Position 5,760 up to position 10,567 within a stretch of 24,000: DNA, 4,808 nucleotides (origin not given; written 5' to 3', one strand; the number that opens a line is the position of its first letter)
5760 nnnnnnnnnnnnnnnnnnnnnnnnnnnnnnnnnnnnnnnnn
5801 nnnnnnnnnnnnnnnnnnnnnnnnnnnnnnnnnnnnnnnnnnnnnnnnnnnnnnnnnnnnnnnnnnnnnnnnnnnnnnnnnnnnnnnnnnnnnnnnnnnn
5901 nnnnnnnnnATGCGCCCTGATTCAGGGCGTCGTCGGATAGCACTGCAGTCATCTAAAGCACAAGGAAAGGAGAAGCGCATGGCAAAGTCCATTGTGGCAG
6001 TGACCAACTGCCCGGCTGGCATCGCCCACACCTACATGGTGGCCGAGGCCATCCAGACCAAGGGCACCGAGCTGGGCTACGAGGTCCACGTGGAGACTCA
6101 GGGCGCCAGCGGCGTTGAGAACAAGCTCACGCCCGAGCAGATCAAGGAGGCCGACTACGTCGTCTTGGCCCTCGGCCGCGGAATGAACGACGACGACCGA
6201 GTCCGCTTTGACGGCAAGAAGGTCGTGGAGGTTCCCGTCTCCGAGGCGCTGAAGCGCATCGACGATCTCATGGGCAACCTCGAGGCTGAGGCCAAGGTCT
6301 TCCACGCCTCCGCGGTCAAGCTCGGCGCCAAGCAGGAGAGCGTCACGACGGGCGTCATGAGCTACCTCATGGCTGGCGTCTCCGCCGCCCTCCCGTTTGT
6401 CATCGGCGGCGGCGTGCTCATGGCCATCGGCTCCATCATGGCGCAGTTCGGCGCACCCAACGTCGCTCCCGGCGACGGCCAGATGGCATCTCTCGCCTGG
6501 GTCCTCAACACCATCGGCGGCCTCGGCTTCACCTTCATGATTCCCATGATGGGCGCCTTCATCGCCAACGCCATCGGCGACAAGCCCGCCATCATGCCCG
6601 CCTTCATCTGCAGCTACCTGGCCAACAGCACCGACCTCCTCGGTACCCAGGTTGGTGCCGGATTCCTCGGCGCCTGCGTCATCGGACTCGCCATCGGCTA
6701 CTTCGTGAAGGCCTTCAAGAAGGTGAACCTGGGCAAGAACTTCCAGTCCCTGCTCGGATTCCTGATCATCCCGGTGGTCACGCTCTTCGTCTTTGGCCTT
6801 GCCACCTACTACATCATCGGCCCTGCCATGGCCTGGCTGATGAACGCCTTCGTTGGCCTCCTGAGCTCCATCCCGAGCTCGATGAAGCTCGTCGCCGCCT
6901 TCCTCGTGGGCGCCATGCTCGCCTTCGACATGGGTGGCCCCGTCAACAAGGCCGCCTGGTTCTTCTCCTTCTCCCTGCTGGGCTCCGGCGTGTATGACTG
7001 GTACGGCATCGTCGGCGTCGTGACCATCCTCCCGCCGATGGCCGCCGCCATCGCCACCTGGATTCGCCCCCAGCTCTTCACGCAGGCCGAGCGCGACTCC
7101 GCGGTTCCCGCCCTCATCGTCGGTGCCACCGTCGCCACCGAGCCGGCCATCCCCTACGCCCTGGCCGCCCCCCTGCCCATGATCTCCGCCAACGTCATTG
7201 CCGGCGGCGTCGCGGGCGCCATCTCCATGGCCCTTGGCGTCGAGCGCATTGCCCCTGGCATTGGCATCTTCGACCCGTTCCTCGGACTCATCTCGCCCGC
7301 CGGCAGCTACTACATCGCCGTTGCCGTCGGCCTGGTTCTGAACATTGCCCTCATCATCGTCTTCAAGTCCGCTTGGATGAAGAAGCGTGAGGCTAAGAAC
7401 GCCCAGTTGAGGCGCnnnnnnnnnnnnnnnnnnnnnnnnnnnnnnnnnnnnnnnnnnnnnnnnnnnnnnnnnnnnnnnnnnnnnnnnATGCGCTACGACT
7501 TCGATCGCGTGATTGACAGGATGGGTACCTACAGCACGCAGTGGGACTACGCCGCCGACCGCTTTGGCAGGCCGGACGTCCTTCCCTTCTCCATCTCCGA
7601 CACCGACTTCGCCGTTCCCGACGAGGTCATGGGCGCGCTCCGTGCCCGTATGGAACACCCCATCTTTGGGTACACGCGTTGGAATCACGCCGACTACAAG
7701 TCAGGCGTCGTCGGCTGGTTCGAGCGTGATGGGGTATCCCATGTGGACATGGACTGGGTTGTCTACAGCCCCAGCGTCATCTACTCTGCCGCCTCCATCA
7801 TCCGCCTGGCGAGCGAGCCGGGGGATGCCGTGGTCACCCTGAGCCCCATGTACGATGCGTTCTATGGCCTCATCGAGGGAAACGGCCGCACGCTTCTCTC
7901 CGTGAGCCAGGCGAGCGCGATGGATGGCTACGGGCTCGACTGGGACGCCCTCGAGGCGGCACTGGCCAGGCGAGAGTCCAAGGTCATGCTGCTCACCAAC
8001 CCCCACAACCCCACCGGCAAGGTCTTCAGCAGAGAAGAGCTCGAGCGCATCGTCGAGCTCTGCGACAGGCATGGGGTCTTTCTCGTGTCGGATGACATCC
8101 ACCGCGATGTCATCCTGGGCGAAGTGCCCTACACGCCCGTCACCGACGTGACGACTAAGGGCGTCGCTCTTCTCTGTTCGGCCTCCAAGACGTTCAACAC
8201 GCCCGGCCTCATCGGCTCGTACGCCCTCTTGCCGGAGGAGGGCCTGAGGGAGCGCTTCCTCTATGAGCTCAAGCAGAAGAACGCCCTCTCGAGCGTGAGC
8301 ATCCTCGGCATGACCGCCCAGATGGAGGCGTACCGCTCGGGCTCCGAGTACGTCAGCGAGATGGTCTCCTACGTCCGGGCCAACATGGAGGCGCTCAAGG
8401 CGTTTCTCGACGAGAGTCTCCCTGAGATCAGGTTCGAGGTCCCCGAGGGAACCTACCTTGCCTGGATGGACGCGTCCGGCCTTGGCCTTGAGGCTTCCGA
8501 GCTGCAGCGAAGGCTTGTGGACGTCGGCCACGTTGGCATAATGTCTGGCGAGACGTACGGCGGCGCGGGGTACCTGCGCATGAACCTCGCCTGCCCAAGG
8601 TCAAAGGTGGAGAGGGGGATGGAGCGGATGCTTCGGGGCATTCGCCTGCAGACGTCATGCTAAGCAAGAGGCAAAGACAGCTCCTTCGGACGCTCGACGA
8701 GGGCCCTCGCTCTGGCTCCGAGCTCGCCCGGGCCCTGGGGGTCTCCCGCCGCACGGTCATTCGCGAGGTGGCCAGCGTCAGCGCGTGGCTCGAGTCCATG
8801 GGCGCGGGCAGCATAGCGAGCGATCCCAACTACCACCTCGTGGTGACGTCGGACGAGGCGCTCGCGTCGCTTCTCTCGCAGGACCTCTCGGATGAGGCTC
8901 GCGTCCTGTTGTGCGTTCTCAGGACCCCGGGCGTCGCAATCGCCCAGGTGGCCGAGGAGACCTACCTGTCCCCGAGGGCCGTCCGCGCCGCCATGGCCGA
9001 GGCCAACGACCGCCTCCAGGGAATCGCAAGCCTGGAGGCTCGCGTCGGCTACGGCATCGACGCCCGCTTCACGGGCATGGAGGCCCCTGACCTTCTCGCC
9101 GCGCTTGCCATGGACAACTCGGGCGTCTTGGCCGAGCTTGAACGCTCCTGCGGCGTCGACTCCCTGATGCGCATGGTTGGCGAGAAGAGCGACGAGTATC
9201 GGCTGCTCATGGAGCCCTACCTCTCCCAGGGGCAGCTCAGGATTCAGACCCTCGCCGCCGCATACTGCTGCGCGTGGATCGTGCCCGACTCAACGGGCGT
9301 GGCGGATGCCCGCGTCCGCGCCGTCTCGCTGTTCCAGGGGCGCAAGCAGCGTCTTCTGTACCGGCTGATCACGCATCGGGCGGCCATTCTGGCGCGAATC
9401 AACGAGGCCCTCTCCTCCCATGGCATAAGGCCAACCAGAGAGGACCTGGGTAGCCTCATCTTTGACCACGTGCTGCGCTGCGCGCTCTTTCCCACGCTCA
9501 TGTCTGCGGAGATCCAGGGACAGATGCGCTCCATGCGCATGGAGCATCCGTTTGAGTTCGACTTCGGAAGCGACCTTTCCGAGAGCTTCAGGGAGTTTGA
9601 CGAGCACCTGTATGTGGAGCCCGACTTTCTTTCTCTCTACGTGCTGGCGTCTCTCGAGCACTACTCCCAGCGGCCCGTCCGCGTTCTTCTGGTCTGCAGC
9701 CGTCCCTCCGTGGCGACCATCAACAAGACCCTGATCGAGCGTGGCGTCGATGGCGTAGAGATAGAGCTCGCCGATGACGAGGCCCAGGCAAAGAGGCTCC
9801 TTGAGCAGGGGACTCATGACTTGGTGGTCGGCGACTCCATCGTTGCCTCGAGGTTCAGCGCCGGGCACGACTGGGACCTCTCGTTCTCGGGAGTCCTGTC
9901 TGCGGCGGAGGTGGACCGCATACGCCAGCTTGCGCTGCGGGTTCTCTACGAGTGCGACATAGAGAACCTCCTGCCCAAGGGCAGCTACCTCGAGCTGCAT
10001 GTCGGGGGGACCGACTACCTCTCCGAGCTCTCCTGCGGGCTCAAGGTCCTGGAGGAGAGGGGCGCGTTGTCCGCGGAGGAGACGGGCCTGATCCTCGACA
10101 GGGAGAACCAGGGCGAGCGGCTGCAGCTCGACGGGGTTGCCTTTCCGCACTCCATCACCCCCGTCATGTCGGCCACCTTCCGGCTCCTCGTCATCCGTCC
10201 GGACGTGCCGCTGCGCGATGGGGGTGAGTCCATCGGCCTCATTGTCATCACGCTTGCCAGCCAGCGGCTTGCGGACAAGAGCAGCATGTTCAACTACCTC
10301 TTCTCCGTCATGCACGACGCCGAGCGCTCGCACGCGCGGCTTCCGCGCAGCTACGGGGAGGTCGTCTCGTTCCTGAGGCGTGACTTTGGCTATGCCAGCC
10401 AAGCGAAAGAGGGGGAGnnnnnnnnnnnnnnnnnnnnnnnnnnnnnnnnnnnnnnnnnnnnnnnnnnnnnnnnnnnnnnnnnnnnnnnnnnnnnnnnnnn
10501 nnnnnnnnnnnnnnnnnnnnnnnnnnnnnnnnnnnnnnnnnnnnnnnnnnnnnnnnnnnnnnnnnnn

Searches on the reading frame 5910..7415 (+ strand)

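Call 27: search_protein_families(library=pfam, proteins=[window:5910-7415:+], max_evalue=0.00001)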
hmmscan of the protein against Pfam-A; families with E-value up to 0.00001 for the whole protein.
window:5910-7415:+ (502 aa): 2 families
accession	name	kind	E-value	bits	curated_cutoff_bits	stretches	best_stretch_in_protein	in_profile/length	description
PF02378.23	PTS_EIIC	-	8.9e-17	61.6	30.7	1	155-429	2-317/319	Phosphotransferase system, EIIC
PF02302.22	PTS_IIB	-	2.1e-16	60.7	23.6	1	30-118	2-85/90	PTS system, Lactose/Cellobiose specific IIB subunit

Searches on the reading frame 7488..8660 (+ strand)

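Call 27: search_protein_families(library=pfam, proteins=[window:7488-8660:+], max_evalue=0.00001)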
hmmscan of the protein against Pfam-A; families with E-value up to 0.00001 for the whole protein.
window:7488-8660:+ (391 aa): 1 family
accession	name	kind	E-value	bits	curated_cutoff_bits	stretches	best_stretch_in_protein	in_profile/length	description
PF00155.27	Aminotran_1_2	-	1.3e-44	153.3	19.7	1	30-380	2-360/361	Aminotransferase class I and II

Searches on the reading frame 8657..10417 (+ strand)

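Call 27: search_protein_families(library=pfam, proteins=[window:8657-10417:+], max_evalue=0.00001)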
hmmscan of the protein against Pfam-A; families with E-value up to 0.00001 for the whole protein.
window:8657-10417:+ (587 aa): 1 family
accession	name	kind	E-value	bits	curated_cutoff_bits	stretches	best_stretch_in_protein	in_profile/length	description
PF08279.18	HTH_11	-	7.7e-10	39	25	1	5-45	1-43/55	HTH domain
